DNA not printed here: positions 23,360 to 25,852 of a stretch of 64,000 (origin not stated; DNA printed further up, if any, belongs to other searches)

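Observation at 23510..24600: Stt7/STN7-like kinase carrying a roughly 330-aa charged, repeat-bearing C-terminal extension and no obvious N-terminal TM helix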

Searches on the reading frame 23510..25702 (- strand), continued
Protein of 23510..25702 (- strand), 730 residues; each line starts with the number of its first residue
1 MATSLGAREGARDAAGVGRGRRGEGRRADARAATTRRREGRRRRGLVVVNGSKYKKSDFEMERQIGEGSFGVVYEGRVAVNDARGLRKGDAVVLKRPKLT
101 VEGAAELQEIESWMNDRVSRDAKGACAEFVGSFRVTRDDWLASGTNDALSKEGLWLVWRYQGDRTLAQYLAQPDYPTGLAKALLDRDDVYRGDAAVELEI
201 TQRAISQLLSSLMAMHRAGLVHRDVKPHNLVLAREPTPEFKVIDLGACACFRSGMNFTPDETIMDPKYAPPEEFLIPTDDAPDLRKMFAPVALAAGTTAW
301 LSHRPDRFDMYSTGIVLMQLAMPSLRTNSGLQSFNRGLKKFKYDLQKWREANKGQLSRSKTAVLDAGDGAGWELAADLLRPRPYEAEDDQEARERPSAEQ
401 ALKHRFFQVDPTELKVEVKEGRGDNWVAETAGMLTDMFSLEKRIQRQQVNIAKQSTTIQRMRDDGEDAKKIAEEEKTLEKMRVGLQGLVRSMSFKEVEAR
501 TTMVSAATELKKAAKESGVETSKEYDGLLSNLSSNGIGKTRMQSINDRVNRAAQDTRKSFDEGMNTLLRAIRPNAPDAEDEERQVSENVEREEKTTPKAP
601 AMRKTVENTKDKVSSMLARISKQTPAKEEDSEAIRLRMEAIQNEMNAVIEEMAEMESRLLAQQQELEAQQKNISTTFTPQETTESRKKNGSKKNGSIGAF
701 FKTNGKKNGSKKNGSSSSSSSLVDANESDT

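Call 32: predict_structure(alignment_id=A1)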
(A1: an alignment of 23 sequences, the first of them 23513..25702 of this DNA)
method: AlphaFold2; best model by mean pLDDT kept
length: 730 residues; sequences in the alignment: 23
mean_pLDDT: 65.3   pTM: 0.51
mean pLDDT of the five models: 65.3, 62.9, 60.0, 59.4, 58.3
residues with pLDDT >= 90: 90; 70-90: 297; 50-70: 102; < 50: 241
segments of 3 or more residues with pLDDT < 50: 1-50, 256-278, 280-292, 417-424, 536-546, 548-561, 570-628, 674-730
pLDDT, mean of each block of 10 residues (from residue 1): 33 33 33 32 35 81 76 86 80 78 57 74 81 83 75 84 88 88 89 89 95 86 83 87 70 51 37 43 44 54 76 92 87 87 88 84 92 93 69 84 95 59 55 74 82 85 85 86 77 75 72 73 70 51 44 46 48 38 32 32 38 47 42 70 74 73 67 45 29 32 32 30 31
secondary structure, 60 per line:
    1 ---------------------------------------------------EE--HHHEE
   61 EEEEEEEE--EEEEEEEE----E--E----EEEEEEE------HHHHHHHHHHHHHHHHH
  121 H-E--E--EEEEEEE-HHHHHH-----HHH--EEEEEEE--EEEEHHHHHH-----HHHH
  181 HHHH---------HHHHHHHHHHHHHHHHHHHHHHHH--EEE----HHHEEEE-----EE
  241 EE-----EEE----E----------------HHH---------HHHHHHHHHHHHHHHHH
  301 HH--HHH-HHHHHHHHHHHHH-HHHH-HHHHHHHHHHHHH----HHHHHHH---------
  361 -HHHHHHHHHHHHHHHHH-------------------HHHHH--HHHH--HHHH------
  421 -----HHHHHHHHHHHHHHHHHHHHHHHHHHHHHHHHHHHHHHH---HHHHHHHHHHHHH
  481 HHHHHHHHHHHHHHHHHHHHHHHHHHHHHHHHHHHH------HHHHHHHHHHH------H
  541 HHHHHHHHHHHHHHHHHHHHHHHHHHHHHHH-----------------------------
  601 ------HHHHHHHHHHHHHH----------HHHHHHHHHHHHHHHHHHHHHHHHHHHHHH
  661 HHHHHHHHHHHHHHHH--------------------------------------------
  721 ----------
elements in order (helices of 4 or more, strands of 3 or more residues): E59-68 E71-78 E91-97 H104-121 E129-135 H137-142 E153-159 E162-165 H166-171 H177-184 H194-217 E220-222 E230-233 E239-242 E248-250 H284-302 H309-321 H323-326 H328-340 H345-351 H362-378 H398-402 H405-408 H411-414 H426-464 H468-516 H523-533 H540-571 H607-620 H631-676

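Call 45: fold_search(model_id=the predicted structure, library=pdb)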
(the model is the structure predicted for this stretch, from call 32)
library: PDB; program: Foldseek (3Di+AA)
matches with E <= 10: 1673; with E <= 0.001: 1623
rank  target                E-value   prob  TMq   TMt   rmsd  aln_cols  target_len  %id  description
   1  4ix3_B                4.3e-17  1.00  0.36  0.70   9.1       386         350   33  Crystal structure of a Stt7 homolog from Micromonas algae (released 2013-10-02)
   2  4ix3_A                6.3e-17  1.00  0.36  0.70   9.1       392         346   31  Crystal structure of a Stt7 homolog from Micromonas algae (released 2013-10-02)
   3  5w91                  2.3e-08  1.00  0.26  0.39  17.5       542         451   16  Toxoplasma Gondii CDPK1 in complex with inhibitor LZH118 (released 2017-08-30)
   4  3up7                  3.1e-08  1.00  0.25  0.58   7.5       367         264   18  Aurora A in complex with YL1-038-09 (released 2012-01-25)
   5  2iw8_C                3.5e-08  1.00  0.26  0.60   7.7       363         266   20  STRUCTURE OF HUMAN THR160-PHOSPHO CDK2-CYCLIN A F82H-L83V-H84D MUTANT WITH AN O6-CYCLOHEXYLMETHYLGUANINE INHIBITOR (released 2006-09-06)
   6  2euf_B                3.9e-08  1.00  0.28  0.64   7.3       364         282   19  X-ray structure of human CDK6-Vcyclin in complex with the inhibitor PD0332991 (released 2006-07-04)
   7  3upx                  4.5e-08  1.00  0.26  0.40  16.6       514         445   16  Calcium-Dependent Protein Kinase 1 from Toxoplasma gondii (TgCDPK1) in complex with inhibitor UW1300 (released 2012-03-14)
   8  6bab_A                4.7e-08  1.00  0.27  0.60   6.6       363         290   16  The structure of human CamKII with bound inhibitor (released 2017-11-29)
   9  9esy_C                5.2e-08  1.00  0.26  0.60   7.3       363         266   19  CDK2-cyclin A in complex with FragLite 16 (released 2025-04-09)
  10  3upz                  5.2e-08  1.00  0.25  0.37  16.4       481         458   17  Calcium-Dependent Protein Kinase 1 from Toxoplasma gondii (TgCDPK1) in complex with bumpless BKI analog UW1243 (released 2012-03-14)
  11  4j98_A                5.4e-08  1.00  0.26  0.55   9.0       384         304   13  Crystal Structure of FGF Receptor 2 (FGFR2) Kinase Domain Harboring the Gain-of-Function K659Q Mutation. (released 2013-08-07)
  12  5jn2                  5.4e-08  1.00  0.25  0.37  17.5       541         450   17  Crystal structure of TgCDPK1 bound to NVPACU106 (released 2016-05-25)
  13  6agx_C                5.9e-08  1.00  0.26  0.59   9.0       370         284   13  The cocrystal structure of FGFR2 bound with compound 14 harboring 5H-pyrrolo[2,3-b]pyrazine scaffold (released 2019-08-21)
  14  4j95_C                6.2e-08  1.00  0.26  0.58   9.1       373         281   14  Crystal Structure of FGF Receptor 2 (FGFR2) Kinase Domain Harboring the Pathogenic K659N Mutation Responsible for an U (released 2013-08-07)
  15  8guw_B                6.5e-08  1.00  0.23  0.53   8.7       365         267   17  Structure of Aurora Kinase A in complex with activator peptide (released 2023-05-31)
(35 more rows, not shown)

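Call 50: list_cluster_members(proteins=[P0362, P0299, P0323, P0332, P0343, P0346, P0283, P0306, P0330, P0285])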
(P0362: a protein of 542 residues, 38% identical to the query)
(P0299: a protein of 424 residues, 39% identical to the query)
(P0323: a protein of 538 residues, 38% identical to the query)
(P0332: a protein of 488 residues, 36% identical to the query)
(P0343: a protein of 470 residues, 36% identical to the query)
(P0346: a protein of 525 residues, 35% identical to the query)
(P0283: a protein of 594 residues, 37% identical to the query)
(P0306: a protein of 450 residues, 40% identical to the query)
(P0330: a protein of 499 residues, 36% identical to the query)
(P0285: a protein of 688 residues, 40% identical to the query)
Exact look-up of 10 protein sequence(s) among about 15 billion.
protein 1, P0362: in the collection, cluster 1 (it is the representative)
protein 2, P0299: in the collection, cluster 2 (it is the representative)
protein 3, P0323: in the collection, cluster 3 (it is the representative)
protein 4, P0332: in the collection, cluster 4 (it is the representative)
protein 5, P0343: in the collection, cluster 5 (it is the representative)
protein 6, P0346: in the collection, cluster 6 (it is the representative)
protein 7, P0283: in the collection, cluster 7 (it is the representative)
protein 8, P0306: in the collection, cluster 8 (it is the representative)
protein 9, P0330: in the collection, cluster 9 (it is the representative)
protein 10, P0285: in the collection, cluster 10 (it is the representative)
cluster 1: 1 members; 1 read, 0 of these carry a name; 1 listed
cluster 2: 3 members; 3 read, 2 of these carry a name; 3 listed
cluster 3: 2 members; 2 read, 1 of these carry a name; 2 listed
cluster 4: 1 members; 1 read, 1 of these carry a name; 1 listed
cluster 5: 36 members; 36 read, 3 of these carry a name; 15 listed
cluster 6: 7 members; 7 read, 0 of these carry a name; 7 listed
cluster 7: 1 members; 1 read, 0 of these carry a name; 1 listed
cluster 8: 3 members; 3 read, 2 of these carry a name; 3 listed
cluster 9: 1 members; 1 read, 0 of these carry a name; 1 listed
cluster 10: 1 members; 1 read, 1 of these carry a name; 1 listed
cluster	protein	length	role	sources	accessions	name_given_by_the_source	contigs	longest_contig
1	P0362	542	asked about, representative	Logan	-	-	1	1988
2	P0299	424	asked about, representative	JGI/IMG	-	-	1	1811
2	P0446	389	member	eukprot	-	CAMPEP_0196574792 /NCGR_PEP_ID=MMETSP1081-20130531/4424_1 /TAXON_ID=36882 ...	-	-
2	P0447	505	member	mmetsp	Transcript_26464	Transcript_26464/g.36546 ORF Transcript_26464/g.36546 Transcript_26464/m.36546 ...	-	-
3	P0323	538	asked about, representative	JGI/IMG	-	-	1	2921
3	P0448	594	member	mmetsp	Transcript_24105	Transcript_24105/g.75565 ORF Transcript_24105/g.75565 Transcript_24105/m.75565 ...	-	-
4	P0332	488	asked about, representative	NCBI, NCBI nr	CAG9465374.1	unnamed protein product [Pedinophyceae sp. YPF-701]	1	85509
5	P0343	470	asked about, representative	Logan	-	-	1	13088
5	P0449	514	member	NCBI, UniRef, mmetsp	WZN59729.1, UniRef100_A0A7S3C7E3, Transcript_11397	serine/threonine-protein kinase STN8 [Chloropicon roscoffensis] | Serine/threonine-protein kinase STN8 n=1 Tax=Chloropicon roscoffensis TaxID=1461544 ... | Transcript_11397/g.34705 ORF Transcript_11397/g.34705 Transcript_11397/m.34705 ...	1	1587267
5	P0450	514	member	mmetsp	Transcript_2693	Transcript_2693/g.9929 ORF Transcript_2693/g.9929 Transcript_2693/m.9929 type:complete ...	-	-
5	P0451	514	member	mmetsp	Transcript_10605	Transcript_10605/g.36655 ORF Transcript_10605/g.36655 Transcript_10605/m.36655 ...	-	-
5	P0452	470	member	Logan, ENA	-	-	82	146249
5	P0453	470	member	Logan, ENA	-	-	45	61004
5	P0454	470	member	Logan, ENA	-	-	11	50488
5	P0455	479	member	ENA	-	-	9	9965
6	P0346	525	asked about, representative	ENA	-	-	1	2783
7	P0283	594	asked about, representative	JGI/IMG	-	-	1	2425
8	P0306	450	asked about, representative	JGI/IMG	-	-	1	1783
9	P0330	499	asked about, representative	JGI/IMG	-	-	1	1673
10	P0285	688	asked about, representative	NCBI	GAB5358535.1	hypothetical protein AAMO2058_000466700 [Amorphochlora amoebiformis]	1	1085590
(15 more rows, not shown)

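Call 61: search_protein_families(library=pfam, proteins=[P0338, P0103, P0080, P0252, P0076, P0109, P0324], max_evalue=0.01)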
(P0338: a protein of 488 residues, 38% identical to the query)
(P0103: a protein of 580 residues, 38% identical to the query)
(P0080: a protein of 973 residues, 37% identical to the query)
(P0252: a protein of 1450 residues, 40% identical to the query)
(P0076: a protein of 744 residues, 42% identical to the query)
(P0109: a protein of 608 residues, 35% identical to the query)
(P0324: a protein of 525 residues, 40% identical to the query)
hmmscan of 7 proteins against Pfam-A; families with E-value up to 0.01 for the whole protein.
P0338 (488 aa): 5 families
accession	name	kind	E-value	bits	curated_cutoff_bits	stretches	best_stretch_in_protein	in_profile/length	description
PF00069.31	Pkinase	-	1.1e-13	51.6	31.7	1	275-487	84-263/263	Protein kinase domain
PF07714.23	PK_Tyr_Ser-Thr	-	9.4e-07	28.8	23.1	0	168-207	6-47/258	Protein tyrosine and serine/threonine kinase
PF00595.29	PDZ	-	0.00019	22.2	23.2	1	35-77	9-51/81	PDZ domain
PF06293.20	Kdo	-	0.0029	17.5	21.3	1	273-340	102-171/207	Lipopolysaccharide kinase (Kdo/WaaP) family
PF01636.29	APH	-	0.0052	17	23.2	0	264-338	119-197/239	Phosphotransferase enzyme family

P0103 (580 aa): 4 families
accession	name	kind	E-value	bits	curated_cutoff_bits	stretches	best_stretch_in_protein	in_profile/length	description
PF00069.31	Pkinase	-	4.3e-20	72.6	31.7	1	248-451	2-167/263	Protein kinase domain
PF07714.23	PK_Tyr_Ser-Thr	-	3.4e-13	50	23.1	1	248-452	2-175/258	Protein tyrosine and serine/threonine kinase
PF00498.31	FHA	-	4.4e-12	46.7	20.7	1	118-189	1-66/67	FHA domain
PF16697.10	Yop-YscD_cpl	-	1.6e-06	28.7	33.2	1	109-170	11-69/94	Inner membrane component of T3SS, cytoplasmic domain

P0080 (973 aa): 4 families
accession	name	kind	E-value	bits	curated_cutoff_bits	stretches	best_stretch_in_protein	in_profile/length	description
PF00069.31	Pkinase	-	1.2e-19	71.2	31.7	1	55-245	2-167/263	Protein kinase domain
PF01846.25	FF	-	3.7e-15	56.2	22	1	802-851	1-50/50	FF domain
PF07714.23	PK_Tyr_Ser-Thr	-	3.2e-12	46.7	23.1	1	55-246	2-175/258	Protein tyrosine and serine/threonine kinase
PF06293.20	Kdo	-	0.00077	19.4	21.3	1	163-219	108-167/207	Lipopolysaccharide kinase (Kdo/WaaP) family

P0252 (1450 aa): 3 families
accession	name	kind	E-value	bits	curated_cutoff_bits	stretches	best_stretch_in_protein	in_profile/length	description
PF01846.25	FF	-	4.7e-17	62.2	22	2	1125-1176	1-50/50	FF domain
PF00069.31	Pkinase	-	8.1e-17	61.9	31.7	1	1-199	7-170/263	Protein kinase domain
PF07714.23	PK_Tyr_Ser-Thr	-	7.7e-11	42.2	23.1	1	1-187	7-175/258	Protein tyrosine and serine/threonine kinase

P0076 (744 aa): 2 families
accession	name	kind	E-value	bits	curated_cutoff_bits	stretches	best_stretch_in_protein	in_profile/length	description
PF00069.31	Pkinase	-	3.9e-17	63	31.7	1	139-351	2-168/263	Protein kinase domain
PF07714.23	PK_Tyr_Ser-Thr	-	2.1e-09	37.5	23.1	1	139-351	2-175/258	Protein tyrosine and serine/threonine kinase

P0109 (608 aa): 4 families
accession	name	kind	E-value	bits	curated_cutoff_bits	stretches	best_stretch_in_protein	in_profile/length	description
PF00069.31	Pkinase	-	1.4e-22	80.8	31.7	1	158-351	2-167/263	Protein kinase domain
PF07714.23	PK_Tyr_Ser-Thr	-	1.1e-05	25.3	23.1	1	159-352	3-175/258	Protein tyrosine and serine/threonine kinase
PF01636.29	APH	-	0.0029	17.9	23.2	0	284-325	150-195/239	Phosphotransferase enzyme family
PF06293.20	Kdo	-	0.0076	16.1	21.3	0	283-326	122-168/207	Lipopolysaccharide kinase (Kdo/WaaP) family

P0324 (525 aa): 5 families
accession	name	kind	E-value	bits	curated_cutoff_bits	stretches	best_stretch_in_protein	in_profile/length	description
PF00069.31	Pkinase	-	9.5e-18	65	31.7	1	203-394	4-167/263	Protein kinase domain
PF07714.23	PK_Tyr_Ser-Thr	-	1e-06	28.7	23.1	1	201-395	2-175/258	Protein tyrosine and serine/threonine kinase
PF03109.22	ABC1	-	9.4e-05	22.1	22.9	1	318-375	162-219/244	ABC1 atypical kinase-like domain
PF22687.1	BRCA2_TR2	-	0.0073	16.7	27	0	401-425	18-42/77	BRCA2 TR2 domain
PF14531.12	Kinase-like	-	0.0094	15.7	25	0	330-384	147-206/289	Kinase-like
